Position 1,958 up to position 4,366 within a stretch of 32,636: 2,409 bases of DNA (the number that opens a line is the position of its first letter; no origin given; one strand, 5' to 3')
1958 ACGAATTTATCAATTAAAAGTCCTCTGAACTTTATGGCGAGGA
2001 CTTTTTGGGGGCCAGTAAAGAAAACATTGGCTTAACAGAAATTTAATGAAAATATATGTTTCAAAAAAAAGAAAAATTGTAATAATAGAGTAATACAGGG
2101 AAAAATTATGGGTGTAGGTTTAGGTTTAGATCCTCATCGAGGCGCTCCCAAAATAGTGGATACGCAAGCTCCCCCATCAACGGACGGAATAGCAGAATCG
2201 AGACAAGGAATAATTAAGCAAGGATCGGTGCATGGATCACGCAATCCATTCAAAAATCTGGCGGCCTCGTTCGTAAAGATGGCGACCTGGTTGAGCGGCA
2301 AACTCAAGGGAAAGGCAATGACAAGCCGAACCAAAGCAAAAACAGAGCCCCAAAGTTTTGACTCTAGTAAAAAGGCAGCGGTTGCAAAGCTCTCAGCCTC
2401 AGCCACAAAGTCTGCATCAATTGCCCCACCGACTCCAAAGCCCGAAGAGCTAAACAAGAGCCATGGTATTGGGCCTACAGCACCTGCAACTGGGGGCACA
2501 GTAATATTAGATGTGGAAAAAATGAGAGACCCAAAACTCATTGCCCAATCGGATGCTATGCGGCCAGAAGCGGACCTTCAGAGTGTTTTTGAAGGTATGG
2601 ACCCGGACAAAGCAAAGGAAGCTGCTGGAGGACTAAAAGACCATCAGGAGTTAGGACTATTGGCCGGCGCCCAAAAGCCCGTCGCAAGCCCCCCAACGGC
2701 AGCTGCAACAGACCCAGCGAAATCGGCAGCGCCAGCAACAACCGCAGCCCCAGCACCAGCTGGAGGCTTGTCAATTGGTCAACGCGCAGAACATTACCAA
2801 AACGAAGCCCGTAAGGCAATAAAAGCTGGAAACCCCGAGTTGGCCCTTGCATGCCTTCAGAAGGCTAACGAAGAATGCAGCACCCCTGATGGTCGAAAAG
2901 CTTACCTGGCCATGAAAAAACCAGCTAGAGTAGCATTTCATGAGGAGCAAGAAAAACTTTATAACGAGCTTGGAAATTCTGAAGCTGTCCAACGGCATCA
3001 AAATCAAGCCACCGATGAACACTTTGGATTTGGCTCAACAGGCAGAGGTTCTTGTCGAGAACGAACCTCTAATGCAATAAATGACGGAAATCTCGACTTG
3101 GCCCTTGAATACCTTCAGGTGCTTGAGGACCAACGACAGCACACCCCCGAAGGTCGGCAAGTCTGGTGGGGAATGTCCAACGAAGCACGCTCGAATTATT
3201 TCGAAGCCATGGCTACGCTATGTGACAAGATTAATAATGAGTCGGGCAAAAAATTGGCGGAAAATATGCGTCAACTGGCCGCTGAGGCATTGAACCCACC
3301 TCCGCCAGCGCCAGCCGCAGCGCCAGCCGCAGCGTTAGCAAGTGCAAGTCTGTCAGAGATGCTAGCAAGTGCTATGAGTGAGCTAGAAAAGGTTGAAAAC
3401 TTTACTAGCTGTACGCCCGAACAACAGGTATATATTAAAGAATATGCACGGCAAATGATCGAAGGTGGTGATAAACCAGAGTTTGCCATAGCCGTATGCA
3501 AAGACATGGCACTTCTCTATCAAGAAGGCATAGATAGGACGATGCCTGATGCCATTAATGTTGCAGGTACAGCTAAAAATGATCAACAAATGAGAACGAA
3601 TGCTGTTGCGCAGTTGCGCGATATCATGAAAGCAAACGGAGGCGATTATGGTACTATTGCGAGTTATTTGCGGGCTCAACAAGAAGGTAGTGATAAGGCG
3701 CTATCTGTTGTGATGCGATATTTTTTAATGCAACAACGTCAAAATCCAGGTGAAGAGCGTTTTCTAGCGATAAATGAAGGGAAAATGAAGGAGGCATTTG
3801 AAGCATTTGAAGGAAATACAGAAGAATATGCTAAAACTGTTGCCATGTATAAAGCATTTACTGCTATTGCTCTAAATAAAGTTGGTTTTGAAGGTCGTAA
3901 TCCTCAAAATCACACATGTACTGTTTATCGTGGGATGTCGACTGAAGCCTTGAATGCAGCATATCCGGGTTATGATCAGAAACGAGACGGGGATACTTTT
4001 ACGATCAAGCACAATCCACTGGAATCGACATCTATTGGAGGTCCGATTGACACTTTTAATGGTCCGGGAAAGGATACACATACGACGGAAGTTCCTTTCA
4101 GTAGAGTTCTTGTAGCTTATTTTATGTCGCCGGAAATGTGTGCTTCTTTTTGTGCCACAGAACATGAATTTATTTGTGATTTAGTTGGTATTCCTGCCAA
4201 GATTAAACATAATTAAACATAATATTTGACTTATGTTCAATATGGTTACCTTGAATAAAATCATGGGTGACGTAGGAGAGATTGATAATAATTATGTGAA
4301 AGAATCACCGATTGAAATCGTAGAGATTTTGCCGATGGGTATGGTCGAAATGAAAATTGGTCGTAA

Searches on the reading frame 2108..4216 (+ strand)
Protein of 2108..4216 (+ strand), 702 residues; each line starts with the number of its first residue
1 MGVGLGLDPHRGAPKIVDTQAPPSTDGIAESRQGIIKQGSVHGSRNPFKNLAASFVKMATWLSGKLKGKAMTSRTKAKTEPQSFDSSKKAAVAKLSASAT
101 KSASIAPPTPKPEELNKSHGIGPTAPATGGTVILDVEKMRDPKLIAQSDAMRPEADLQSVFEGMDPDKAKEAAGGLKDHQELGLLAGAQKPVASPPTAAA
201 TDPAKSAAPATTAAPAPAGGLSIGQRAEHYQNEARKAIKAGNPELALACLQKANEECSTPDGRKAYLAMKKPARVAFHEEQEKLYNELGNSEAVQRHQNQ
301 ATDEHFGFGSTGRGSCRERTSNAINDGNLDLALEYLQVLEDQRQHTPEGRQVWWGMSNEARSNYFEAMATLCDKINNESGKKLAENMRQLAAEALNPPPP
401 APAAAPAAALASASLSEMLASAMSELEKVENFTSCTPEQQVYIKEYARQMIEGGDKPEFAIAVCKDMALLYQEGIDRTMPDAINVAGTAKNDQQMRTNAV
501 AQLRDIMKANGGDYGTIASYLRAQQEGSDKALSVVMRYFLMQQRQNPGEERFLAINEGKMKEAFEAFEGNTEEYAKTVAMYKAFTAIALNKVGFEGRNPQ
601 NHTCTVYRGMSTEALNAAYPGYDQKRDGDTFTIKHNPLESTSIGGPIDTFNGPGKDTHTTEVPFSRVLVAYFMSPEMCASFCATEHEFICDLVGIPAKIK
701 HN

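Call 3: search_protein_families(library=pfam, proteins=[window:2108-4216:+], max_evalue=10)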
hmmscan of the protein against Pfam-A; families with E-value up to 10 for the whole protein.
window:2108-4216:+ (702 aa): 3 families
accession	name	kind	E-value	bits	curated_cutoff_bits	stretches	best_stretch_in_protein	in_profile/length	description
PF24751.1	DUF7696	-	0.12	12.9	27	1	346-392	11-49/55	Family of unknown function (DUF7696)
PF04012.17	PspA_IM30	-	4.1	7.4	33.9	1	225-254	65-94/220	PspA/IM30 family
PF07719.23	TPR_2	-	5.8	7.7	27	1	230-254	4-28/34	Tetratricopeptide repeat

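Call 4: search_protein_families(library=ncbifam, proteins=[window:2108-4216:+], max_evalue=10)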
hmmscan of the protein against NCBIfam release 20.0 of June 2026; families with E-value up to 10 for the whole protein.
window:2108-4216:+ (702 aa): 1 family
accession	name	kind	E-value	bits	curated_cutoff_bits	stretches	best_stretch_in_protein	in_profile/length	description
TIGR03686.1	pupylate_PafA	equivalog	0.083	11.5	551.3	1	439-529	42-133/457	Pup--protein ligase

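Call 5: search_solved_structures(query=window:2108-4216:+, max_evalue=10, show_alignments=3)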
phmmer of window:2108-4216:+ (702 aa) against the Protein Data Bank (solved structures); distinct sequences matched with E-value up to 10: 5.
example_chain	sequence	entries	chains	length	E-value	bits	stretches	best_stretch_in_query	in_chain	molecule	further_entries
8z22_C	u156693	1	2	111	0.79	11.4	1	247-300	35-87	Liprin-alpha-2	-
8pop_A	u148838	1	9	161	0.93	11.1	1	188-290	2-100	Terminase small subunit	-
8glv_DC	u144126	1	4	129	1.1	10.9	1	387-414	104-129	Dynein 14 kDa light chain, flagellar outer arm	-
6kaj_A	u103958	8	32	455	1.1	10.9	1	141-207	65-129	Fukutin-related protein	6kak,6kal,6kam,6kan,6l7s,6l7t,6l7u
6z6e_A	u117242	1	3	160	1.1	10.9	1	189-290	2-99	Terminase small subunit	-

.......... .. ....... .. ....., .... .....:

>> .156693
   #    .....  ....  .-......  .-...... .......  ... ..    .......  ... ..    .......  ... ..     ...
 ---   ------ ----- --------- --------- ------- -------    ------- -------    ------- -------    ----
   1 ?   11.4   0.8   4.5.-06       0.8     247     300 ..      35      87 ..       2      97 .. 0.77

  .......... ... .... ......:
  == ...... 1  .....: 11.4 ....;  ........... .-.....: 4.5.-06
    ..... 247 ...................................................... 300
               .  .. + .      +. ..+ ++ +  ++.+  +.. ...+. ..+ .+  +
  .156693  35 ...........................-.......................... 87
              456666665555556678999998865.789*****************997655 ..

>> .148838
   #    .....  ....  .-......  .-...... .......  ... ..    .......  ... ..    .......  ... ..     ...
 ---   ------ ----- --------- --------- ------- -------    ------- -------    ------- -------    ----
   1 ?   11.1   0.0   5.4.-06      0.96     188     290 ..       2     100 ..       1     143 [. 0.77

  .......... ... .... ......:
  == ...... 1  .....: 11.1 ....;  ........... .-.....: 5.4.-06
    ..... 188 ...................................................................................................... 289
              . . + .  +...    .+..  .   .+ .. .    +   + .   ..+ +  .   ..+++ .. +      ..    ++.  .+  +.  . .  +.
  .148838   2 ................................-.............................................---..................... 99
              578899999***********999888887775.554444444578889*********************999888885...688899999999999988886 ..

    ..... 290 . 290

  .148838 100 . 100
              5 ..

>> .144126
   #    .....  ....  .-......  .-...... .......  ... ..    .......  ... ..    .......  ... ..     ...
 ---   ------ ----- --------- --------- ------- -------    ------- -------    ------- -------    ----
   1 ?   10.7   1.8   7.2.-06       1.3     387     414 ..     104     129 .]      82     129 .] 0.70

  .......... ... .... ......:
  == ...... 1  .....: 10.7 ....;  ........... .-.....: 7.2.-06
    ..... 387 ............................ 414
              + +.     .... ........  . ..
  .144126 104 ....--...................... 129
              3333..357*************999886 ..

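Call 6: find_homologous_proteins(query=window:2108-4216:+, max_evalue=0.001)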
Query window:2108-4216:+ (702 aa): 1 proteins with E <= 0.001 among 8000 candidates.
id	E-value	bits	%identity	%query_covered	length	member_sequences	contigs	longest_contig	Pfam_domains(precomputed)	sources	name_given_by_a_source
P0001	0.0e+0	1581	100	100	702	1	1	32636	-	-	-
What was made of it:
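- Tried and rejected: The full-length homology search returned only the query itself, because low-complexity words saturated the prefilter (call 6).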

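Call 54: search_protein_families(library=padloc, proteins=[window:2108-4216:+], max_evalue=1)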
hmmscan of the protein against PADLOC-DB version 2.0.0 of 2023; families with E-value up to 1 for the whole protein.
window:2108-4216:+ (702 aa): 0 families
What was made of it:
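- There are no PADLOC hits (call 54).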

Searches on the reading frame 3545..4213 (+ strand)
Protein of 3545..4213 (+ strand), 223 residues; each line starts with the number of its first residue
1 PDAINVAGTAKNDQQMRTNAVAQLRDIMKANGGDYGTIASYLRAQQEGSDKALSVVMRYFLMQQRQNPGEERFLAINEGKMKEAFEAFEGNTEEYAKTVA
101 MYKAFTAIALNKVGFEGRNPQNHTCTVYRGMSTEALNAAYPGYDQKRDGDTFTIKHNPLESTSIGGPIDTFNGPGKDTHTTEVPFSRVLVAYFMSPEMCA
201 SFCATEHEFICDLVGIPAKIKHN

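Call 31: search_solved_structures(query=A2, max_evalue=10, show_alignments=4)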
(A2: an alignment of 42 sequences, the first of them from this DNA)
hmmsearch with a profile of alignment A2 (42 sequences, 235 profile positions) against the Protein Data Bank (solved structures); distinct sequences matched with E-value up to 10: 2.
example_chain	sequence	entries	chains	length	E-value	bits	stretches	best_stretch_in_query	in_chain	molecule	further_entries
5mpw_A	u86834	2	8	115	0.85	12.4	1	82-122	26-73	Multiple organellar RNA editing factor 1, mitochondrial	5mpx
2eeh_A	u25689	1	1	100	1.2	11.9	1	150-185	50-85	PDZ domain-containing protein 7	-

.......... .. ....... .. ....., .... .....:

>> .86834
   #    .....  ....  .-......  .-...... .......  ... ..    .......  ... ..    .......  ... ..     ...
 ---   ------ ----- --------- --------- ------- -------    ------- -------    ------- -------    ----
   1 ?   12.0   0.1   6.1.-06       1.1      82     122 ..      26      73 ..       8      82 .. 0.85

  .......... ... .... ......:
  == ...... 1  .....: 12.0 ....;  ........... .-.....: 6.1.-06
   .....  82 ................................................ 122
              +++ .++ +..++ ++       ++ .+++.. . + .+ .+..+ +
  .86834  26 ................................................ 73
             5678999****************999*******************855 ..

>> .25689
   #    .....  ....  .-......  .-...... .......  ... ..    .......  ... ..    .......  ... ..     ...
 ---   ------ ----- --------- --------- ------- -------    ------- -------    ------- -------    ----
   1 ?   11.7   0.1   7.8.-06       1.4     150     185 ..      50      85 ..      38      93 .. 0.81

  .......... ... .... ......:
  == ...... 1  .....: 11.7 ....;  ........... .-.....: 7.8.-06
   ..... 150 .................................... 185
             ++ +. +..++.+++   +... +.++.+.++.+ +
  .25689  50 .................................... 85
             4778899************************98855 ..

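Call 32: search_protein_families(library=pfam, alignment_id=A2, max_evalue=10)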
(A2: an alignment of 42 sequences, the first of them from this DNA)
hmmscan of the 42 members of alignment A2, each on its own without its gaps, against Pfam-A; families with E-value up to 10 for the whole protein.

A. member 1, seq(223 aa): 0 families

B. families by the number of members that match (of 42 scanned): 25 families
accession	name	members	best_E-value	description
PF03627.19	PapG_N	1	0.0067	PapG carbohydrate binding domain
PF19272.4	ASMase_C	1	0.0072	Acid sphingomyelin phosphodiesterase C-terminal region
PF10384.14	Scm3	1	0.015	Centromere protein Scm3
PF08928.15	PoNi_N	1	0.016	PoNe immunity protein (PoNi), N-terminal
PF21391.3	tyr_de_CO2_C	1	0.02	Tyrosine decarboxylase, C-terminal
PF04263.21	TPK_catalytic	1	0.026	Thiamin pyrophosphokinase, catalytic domain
PF18518.7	TcA_RBD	1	0.029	TcA receptor binding domain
PF00544.25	Pectate_lyase_4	1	0.033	Pectate lyase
PF01267.22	F-actin_cap_A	1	0.039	F-actin capping protein alpha subunit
PF25725.1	crAss_CARG1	1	0.041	Crassvirus cargo protein 1 domain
PF23371.1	Vp24_capsid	1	0.041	Capsid protein Vp24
PF08073.18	CHDNT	1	0.044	CHDNT (NUC034) domain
PF10211.14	Ax_dynein_light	1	0.045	Axonemal dynein light chain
PF20604.3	DUF6798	1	0.061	Domain of unknown function (DUF6798)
PF05355.16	Apo-CII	1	0.069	Apolipoprotein C-II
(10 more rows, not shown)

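Call 33: search_protein_families(library=phrogs, alignment_id=A2, max_evalue=0.01)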
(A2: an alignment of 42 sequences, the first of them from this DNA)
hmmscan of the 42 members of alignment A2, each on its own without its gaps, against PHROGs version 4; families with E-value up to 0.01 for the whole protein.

A. member 1, seq(223 aa): 0 families

B. families by the number of members that match (of 42 scanned): 0 families

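Call 41: predict_structure(alignment_id=A3)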
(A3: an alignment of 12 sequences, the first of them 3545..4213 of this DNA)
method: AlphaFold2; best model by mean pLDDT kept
length: 223 residues; sequences in the alignment: 12
mean_pLDDT: 83.2   pTM: 0.79
mean pLDDT of the five models: 83.2, 83.0, 82.5, 80.9, 71.2
residues with pLDDT >= 90: 89; 70-90: 102; 50-70: 21; < 50: 11
segments of 3 or more residues with pLDDT < 50: 1-11
pLDDT, mean of each block of 10 residues (from residue 1): 42 69 89 92 85 89 75 72 88 91 88 86 93 92 93 85 85 91 93 73 67 91 92
secondary structure, 60 per line:
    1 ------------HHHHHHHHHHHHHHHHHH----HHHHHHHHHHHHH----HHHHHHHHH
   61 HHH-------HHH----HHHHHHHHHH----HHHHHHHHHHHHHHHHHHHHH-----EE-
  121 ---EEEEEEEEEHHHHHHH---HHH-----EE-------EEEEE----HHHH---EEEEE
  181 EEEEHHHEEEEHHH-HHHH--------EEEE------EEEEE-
elements in order: H13-30 H35-47 H52-63 H78-87 H92-112 E124-132 H133-139 E160-164 H169-172 E176-184 E188-191 H196-199 E208-211 E218-222

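Call 43: fold_search(model_id=the predicted structure, library=pdb)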
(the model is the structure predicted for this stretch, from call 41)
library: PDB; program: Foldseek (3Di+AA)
matches with E <= 10: 132; with E <= 0.001: 0
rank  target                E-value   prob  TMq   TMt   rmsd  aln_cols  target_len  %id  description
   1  9frp_B                3.4e-01  0.16  0.20  0.22  12.0       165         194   11  Human PARP10 ART domain bound to a phthalazinone-based inhibitor. (released 2026-01-14)
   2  9rls_C                3.8e-01  0.16  0.23  0.27  17.0       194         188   12  PARP10 catalytic domain in complex with OUL499 (released 2025-09-17)
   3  6yhl_B                4.0e-01  0.28  0.25  0.10   9.9       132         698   11  Crystal structure of CNFy from Yersinia pseudotuberculosis - N-terminal fragment comprising residues 1-704 (released 2020-12-30)
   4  9rls_A                4.0e-01  0.16  0.23  0.27  16.8       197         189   11  PARP10 catalytic domain in complex with OUL499 (released 2025-09-17)
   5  9rls_F                4.2e-01  0.16  0.23  0.27  17.0       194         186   12  PARP10 catalytic domain in complex with OUL499 (released 2025-09-17)
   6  6yhl_A                4.5e-01  0.25  0.24  0.09   9.3       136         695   12  Crystal structure of CNFy from Yersinia pseudotuberculosis - N-terminal fragment comprising residues 1-704 (released 2020-12-30)
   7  3smj_A                4.7e-01  0.18  0.24  0.27  12.2       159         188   11  Human poly(ADP-ribose) polymerase 14 (Parp14/Artd8) - catalytic domain in complex with a pyrimidine-like inhibitor (released 2011-07-20)
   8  9frp_A                5.7e-01  0.15  0.21  0.24  11.3       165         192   12  Human PARP10 ART domain bound to a phthalazinone-based inhibitor. (released 2026-01-14)
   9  5lx6_B                5.7e-01  0.14  0.21  0.24  12.2       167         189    7  Human PARP10 (ARTD10), catalytic fragment in complex with PARP inhibitor Veliparib (released 2017-01-11)
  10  5lx6_A                6.3e-01  0.14  0.21  0.24  11.4       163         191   10  Human PARP10 (ARTD10), catalytic fragment in complex with PARP inhibitor Veliparib (released 2017-01-11)
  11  9frs_B                6.7e-01  0.11  0.21  0.24  17.3       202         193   11  Human PARP10 ART domain bound to a phthalazinone-based inhibitor (released 2026-01-14)
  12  6yhk                  7.6e-01  0.16  0.23  0.07   9.3       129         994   14  Crystal structure of full-length CNFy (C866S) from Yersinia pseudotuberculosis (released 2020-12-30)
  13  3hkv_B                7.6e-01  0.15  0.23  0.26  11.4       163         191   10  Human poly(ADP-ribose) polymerase 10, catalytic fragment in complex with an inhibitor 3-aminobenzamide (released 2009-06-16)
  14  6ek3_B                8.0e-01  0.20  0.25  0.28  11.3       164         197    7  PARP15 CATALYTIC DOMAIN MUTANT (Y598L) IN COMPLEX WITH OUL35 (released 2018-07-25)
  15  6fxi_A                8.5e-01  0.11  0.22  0.26  17.1       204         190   11  Human PARP10 (ARTD10), catalytic fragment in complex with 3-aminobenzamide and citrate (released 2019-03-20)
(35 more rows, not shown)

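Call 56: search_dna_similar(query=window:3545-4213:+, collection=plasmids, mode=protein, max_evalue=0.001, max_rows=15)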
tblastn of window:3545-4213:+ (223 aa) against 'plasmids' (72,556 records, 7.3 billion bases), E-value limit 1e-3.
No match.
